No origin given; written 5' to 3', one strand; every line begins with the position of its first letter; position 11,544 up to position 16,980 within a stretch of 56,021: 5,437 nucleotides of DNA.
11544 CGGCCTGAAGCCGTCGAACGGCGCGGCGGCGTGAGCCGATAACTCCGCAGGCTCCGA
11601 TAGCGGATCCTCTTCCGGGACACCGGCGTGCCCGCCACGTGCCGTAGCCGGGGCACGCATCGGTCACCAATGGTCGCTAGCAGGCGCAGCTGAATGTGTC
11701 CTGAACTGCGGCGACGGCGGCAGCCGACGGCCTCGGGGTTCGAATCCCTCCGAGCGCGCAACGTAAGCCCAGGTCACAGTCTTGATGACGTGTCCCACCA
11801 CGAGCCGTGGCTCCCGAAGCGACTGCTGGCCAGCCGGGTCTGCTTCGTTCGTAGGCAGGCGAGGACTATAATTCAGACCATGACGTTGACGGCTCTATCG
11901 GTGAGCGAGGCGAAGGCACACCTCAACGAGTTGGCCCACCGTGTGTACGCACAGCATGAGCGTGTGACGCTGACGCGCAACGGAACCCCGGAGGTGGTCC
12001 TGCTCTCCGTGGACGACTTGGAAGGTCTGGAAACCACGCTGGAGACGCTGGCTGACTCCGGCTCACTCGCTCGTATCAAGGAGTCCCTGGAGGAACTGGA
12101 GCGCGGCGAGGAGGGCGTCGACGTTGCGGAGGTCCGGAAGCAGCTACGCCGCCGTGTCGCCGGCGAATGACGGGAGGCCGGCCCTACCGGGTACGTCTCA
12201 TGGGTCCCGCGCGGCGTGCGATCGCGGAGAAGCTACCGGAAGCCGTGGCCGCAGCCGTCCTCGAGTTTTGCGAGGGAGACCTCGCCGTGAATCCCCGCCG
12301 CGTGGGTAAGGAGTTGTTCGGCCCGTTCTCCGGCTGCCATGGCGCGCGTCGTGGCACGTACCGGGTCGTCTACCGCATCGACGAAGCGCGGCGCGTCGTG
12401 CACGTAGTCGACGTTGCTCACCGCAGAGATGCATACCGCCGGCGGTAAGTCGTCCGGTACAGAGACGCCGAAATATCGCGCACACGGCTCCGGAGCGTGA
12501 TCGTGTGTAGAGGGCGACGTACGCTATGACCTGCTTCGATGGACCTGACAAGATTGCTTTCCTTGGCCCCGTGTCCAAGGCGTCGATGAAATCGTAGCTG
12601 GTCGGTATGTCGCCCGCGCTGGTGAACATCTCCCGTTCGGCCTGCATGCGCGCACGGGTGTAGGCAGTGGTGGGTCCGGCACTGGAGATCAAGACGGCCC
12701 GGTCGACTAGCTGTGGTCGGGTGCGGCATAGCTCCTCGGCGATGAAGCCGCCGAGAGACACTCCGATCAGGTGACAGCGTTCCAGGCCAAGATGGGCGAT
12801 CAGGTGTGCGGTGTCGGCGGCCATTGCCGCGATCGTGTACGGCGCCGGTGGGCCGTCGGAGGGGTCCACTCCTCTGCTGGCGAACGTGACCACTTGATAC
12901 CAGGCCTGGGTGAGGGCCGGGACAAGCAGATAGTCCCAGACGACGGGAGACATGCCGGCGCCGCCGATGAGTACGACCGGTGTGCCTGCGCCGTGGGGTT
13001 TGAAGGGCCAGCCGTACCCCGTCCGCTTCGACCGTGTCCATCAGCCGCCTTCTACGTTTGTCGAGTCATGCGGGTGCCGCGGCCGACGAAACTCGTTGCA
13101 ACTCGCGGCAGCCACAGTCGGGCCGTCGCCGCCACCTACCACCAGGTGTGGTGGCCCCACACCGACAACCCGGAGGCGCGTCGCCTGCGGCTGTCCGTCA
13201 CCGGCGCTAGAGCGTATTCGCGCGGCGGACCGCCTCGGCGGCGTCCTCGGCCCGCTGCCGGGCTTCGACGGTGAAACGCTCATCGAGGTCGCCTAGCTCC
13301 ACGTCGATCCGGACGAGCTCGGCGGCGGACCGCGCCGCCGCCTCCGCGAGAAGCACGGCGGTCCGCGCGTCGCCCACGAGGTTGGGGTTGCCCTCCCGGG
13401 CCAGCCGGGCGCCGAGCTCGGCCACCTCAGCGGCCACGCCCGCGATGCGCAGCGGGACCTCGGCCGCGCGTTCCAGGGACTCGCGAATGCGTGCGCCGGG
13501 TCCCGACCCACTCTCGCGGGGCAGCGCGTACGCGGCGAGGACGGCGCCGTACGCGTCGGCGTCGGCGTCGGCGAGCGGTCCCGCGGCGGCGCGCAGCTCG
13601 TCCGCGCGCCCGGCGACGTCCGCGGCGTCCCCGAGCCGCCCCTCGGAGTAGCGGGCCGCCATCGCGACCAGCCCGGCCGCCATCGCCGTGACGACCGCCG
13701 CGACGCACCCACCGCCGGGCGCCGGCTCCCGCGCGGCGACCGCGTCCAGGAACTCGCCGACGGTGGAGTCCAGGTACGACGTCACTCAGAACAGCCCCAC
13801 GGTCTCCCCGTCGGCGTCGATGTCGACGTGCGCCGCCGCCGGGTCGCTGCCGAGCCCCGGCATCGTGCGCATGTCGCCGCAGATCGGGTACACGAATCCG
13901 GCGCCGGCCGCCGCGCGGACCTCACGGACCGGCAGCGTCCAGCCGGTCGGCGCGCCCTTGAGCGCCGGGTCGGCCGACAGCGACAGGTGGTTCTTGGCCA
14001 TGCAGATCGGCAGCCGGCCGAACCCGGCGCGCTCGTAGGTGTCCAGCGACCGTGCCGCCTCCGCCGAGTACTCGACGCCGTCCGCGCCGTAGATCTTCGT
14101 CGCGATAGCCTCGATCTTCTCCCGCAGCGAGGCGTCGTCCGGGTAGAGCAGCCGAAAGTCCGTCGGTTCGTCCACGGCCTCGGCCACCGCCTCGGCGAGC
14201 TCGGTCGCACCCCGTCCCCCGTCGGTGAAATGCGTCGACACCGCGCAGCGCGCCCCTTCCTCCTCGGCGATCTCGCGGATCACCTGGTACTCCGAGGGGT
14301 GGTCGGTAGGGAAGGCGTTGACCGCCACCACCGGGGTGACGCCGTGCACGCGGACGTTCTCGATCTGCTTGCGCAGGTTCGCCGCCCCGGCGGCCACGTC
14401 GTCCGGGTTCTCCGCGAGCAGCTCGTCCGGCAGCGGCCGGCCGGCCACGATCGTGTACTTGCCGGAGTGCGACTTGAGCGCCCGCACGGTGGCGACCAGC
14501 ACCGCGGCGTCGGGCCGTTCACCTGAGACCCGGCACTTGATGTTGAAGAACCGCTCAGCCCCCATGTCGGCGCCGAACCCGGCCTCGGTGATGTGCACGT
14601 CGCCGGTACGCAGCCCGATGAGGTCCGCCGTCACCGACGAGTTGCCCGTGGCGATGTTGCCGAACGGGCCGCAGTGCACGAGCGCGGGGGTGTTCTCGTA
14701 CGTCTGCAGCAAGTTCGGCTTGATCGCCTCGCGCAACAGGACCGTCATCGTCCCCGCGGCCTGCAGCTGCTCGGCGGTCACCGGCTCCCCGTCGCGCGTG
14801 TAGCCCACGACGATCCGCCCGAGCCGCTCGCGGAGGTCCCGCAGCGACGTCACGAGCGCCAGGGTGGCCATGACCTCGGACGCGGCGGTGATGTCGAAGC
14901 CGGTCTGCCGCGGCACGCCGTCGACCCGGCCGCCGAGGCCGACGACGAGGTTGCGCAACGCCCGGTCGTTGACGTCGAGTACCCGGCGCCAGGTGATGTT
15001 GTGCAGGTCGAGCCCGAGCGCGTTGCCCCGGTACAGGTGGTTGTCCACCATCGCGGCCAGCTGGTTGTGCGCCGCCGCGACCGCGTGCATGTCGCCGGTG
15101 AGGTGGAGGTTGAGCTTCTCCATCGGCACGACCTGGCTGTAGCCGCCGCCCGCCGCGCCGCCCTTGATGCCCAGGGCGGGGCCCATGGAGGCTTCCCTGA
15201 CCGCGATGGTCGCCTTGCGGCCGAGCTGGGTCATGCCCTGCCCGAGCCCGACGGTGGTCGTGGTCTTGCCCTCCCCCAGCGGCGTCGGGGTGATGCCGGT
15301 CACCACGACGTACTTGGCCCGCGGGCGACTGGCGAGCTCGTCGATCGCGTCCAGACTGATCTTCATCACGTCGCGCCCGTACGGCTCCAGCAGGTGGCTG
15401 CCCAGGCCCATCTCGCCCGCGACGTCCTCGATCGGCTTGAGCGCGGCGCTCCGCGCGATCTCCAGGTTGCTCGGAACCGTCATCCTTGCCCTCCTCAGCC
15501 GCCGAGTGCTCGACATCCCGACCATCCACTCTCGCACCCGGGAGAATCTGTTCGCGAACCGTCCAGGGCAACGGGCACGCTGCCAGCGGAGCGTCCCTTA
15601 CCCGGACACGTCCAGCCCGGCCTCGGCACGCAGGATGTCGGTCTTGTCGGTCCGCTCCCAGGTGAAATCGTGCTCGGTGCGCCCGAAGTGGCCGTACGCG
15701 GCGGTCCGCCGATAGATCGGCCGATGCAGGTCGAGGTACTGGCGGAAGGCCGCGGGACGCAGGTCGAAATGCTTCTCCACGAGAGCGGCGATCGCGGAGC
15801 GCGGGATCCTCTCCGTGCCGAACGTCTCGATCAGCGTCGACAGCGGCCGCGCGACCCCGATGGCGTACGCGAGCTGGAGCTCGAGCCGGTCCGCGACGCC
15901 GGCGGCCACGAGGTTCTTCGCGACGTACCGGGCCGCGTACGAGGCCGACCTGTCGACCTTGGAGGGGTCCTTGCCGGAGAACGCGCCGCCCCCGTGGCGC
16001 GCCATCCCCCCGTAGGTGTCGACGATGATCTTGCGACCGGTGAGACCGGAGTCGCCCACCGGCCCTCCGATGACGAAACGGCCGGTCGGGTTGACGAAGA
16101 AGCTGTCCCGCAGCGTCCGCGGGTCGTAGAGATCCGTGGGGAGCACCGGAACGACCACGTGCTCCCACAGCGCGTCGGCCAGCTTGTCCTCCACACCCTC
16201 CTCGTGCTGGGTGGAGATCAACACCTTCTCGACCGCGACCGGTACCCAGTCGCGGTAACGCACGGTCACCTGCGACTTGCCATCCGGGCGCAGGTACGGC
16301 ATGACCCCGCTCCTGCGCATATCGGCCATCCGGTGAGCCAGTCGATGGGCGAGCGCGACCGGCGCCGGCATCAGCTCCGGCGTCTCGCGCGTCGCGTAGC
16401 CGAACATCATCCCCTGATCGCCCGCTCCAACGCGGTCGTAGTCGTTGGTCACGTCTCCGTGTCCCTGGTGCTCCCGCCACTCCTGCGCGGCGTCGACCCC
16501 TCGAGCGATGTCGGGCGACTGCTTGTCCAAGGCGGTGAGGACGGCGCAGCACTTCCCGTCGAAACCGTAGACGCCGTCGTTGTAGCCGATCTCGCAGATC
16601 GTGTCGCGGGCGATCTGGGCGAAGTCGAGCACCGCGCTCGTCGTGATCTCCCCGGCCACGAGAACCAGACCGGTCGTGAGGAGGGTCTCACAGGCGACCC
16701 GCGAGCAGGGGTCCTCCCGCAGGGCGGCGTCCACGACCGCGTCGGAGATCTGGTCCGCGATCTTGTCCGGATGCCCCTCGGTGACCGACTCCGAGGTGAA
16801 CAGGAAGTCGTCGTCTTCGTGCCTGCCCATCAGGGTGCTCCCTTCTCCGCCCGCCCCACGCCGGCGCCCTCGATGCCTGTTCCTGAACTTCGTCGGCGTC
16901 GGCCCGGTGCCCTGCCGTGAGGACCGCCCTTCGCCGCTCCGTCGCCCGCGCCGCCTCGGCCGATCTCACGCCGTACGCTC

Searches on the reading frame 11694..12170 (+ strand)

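Call 63: search_protein_families(library=pfam, proteins=[window:11694-12170:+], max_evalue=0.0001)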
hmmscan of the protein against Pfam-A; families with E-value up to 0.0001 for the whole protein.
window:11694-12170:+ (158 aa): 1 family
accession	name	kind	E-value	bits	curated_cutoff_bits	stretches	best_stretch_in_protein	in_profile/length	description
PF02604.26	PhdYeFM_antitox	-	3.4e-14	52.8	29.8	1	67-138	3-74/74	Antitoxin Phd_YefM, type II toxin-antitoxin system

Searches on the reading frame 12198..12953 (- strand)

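Call 19: search_protein_families(library=pfam, proteins=[window:12198-12953:-], max_evalue=10)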
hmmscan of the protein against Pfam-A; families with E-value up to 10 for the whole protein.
window:12198-12953:- (251 aa): 5 families
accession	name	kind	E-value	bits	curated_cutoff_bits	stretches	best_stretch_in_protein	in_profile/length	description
PF00561.26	Abhydrolase_1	-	4.4e-15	56.5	25.8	1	4-98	14-109/245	alpha/beta hydrolase fold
PF12697.13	Abhydrolase_6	-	6.8e-09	37.1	26.3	1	3-153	11-148/217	Alpha/beta hydrolase family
PF12146.15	Hydrolase_4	-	0.00017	21.4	27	1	11-98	24-116/239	Serine aminopeptidase, S33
PF05728.18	UPF0227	-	0.015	15.6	21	1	44-77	45-78/187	Uncharacterised protein family (UPF0227)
PF00975.26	Thioesterase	-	0.068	13.8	26.4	1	14-78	23-86/226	Thioesterase domain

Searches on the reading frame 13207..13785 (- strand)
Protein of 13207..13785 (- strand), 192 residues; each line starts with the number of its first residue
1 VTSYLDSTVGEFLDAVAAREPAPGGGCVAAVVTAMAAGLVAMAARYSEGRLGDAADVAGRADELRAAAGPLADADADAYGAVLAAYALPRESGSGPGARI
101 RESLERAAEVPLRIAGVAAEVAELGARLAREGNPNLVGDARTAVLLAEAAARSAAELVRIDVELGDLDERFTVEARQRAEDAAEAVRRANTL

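Call 3: search_protein_families(library=pfam, proteins=[window:13207-13785:-], max_evalue=0.01)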
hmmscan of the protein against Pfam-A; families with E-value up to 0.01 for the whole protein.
window:13207-13785:- (192 aa): 1 family
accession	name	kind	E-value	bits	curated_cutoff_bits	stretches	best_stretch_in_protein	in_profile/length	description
PF04961.17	FTCD_C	-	5.9e-36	124.3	24.5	1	8-180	1-181/182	Formiminotransferase-cyclodeaminase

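Call 4: search_protein_families(library=ncbifam, proteins=[window:13207-13785:-], max_evalue=0.01)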
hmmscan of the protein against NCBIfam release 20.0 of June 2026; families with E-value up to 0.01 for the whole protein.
window:13207-13785:- (192 aa): 1 family
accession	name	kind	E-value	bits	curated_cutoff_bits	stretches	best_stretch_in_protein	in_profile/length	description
NF045657.1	MthfCyhylaseFchA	equivalog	1.1e-30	106.6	275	1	6-181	4-187/207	methenyltetrahydrofolate cyclohydrolase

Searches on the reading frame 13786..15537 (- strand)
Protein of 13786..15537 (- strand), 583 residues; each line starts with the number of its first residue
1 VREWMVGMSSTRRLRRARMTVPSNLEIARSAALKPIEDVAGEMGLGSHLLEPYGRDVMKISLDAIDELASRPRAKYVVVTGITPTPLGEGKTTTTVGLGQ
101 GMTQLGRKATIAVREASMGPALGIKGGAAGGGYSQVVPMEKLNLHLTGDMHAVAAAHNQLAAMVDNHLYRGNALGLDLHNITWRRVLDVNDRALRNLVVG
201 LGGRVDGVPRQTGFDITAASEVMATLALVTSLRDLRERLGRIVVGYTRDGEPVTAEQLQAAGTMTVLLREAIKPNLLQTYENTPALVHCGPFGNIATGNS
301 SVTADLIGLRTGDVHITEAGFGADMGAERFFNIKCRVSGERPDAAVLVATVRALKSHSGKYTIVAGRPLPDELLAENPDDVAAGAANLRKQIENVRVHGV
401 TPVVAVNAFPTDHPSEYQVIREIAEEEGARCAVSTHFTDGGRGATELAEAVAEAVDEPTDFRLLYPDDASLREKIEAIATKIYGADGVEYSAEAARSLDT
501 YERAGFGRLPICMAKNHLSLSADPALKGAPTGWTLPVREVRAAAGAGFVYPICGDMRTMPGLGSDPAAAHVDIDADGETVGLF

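Call 3: search_protein_families(library=pfam, proteins=[window:13786-15537:-], max_evalue=0.01)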
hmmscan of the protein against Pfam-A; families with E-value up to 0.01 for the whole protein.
window:13786-15537:- (583 aa): 1 family
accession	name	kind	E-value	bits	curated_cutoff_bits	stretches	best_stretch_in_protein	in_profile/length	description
PF01268.25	FTHFS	-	1.9e-245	815.8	27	1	23-583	2-556/556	Formate--tetrahydrofolate ligase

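Call 4: search_protein_families(library=ncbifam, proteins=[window:13786-15537:-], max_evalue=0.01)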
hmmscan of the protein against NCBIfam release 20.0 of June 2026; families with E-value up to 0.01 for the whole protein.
window:13786-15537:- (583 aa): 3 families
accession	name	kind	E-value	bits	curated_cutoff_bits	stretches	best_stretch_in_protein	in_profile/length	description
NF010030.0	PRK13505.1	equivalog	4.2e-241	801.2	652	1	21-583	2-557/557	formate--tetrahydrofolate ligase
NF010031.0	PRK13506.1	equivalog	1.8e-214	713.4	800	1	23-582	3-577/578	formate--tetrahydrofolate ligase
NF010032.0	PRK13507.1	equivalog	2.3e-191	636.9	938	1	26-583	12-587/587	formate--tetrahydrofolate ligase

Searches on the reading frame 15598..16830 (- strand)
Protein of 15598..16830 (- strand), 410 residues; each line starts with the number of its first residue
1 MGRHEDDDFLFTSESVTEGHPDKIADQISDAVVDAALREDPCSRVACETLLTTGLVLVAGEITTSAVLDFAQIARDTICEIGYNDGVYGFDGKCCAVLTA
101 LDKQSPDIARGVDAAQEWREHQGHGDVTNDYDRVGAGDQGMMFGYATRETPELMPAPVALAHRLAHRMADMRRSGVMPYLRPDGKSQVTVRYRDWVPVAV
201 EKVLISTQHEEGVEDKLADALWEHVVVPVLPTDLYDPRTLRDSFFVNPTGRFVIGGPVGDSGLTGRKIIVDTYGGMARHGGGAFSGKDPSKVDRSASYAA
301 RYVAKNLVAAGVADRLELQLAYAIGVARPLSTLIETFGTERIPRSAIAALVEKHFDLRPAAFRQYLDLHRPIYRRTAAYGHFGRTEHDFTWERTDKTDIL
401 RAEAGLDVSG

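Call 3: search_protein_families(library=pfam, proteins=[window:15598-16830:-], max_evalue=0.01)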
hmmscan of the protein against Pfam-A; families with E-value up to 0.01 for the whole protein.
window:15598-16830:- (410 aa): 3 families
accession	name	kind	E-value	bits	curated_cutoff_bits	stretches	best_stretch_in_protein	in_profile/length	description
PF02773.21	S-AdoMet_synt_C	-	5.6e-65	217.9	25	1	254-393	1-138/138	S-adenosylmethionine synthetase, C-terminal domain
PF02772.21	S-AdoMet_synt_M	-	3.6e-43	146.9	29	1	134-252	2-120/120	S-adenosylmethionine synthetase, central domain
PF00438.25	S-AdoMet_synt_N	-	6.3e-43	145.8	33.1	1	9-106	2-99/99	S-adenosylmethionine synthetase, N-terminal domain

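Call 4: search_protein_families(library=ncbifam, proteins=[window:15598-16830:-], max_evalue=0.01)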
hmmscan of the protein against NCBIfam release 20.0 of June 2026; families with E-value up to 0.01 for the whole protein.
window:15598-16830:- (410 aa): 1 family
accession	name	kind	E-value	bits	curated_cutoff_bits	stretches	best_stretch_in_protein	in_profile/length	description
TIGR01034.1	metK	equivalog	4e-165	549.3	309.4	1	10-401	1-374/377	methionine adenosyltransferase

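Call 82: search_solved_structures(query=window:15598-16830:-, max_evalue=1e-50)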
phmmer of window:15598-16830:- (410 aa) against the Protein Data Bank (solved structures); distinct sequences matched with E-value up to 1e-50: 45.
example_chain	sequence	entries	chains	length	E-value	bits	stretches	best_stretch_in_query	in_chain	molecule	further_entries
7low_A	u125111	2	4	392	3.2e-153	514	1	9-406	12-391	S-adenosylmethionine synthase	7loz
7ock_B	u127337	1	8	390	3.5e-153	513.9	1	9-406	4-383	S-adenosylmethionine synthase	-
7r3b_A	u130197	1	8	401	4e-153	513.7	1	9-402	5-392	S-adenosylmethionine synthase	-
7ll3_A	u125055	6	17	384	4.5e-153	513.5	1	9-406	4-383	S-adenosylmethionine synthase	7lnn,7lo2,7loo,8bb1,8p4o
1fug_A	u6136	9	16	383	4.7e-153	513.5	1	9-406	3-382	S-ADENOSYLMETHIONINE SYNTHETASE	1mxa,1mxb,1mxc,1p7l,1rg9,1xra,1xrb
7r2w_A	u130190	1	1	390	1.6e-152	511.7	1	9-406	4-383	S-adenosylmethionine synthase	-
3iml_A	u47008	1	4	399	4.7e-151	506.9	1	7-407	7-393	S-adenosylmethionine synthetase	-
5h9u_C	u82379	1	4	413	1.1e-143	482.6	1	9-406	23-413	S-adenosylmethionine synthase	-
5t8s_A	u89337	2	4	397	1.3e-141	475.8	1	4-406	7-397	S-adenosylmethionine synthase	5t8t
3s82_A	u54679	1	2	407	1.5e-140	472.3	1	8-401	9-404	S-adenosylmethionine synthase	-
3rv2_A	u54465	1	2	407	2.2e-140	471.7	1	8-401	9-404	S-adenosylmethionine synthase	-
3tde_A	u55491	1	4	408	1e-138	466.2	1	9-401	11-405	S-adenosylmethionine synthase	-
8jzh_A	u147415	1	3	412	2.8e-138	464.8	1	10-404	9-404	S-adenosylmethionine synthase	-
8jzg_A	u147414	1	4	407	3.7e-138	464.4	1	10-403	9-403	S-adenosylmethionine synthase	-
8jzi_A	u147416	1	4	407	1.4e-137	462.4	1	10-403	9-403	S-adenosylmethionine synthase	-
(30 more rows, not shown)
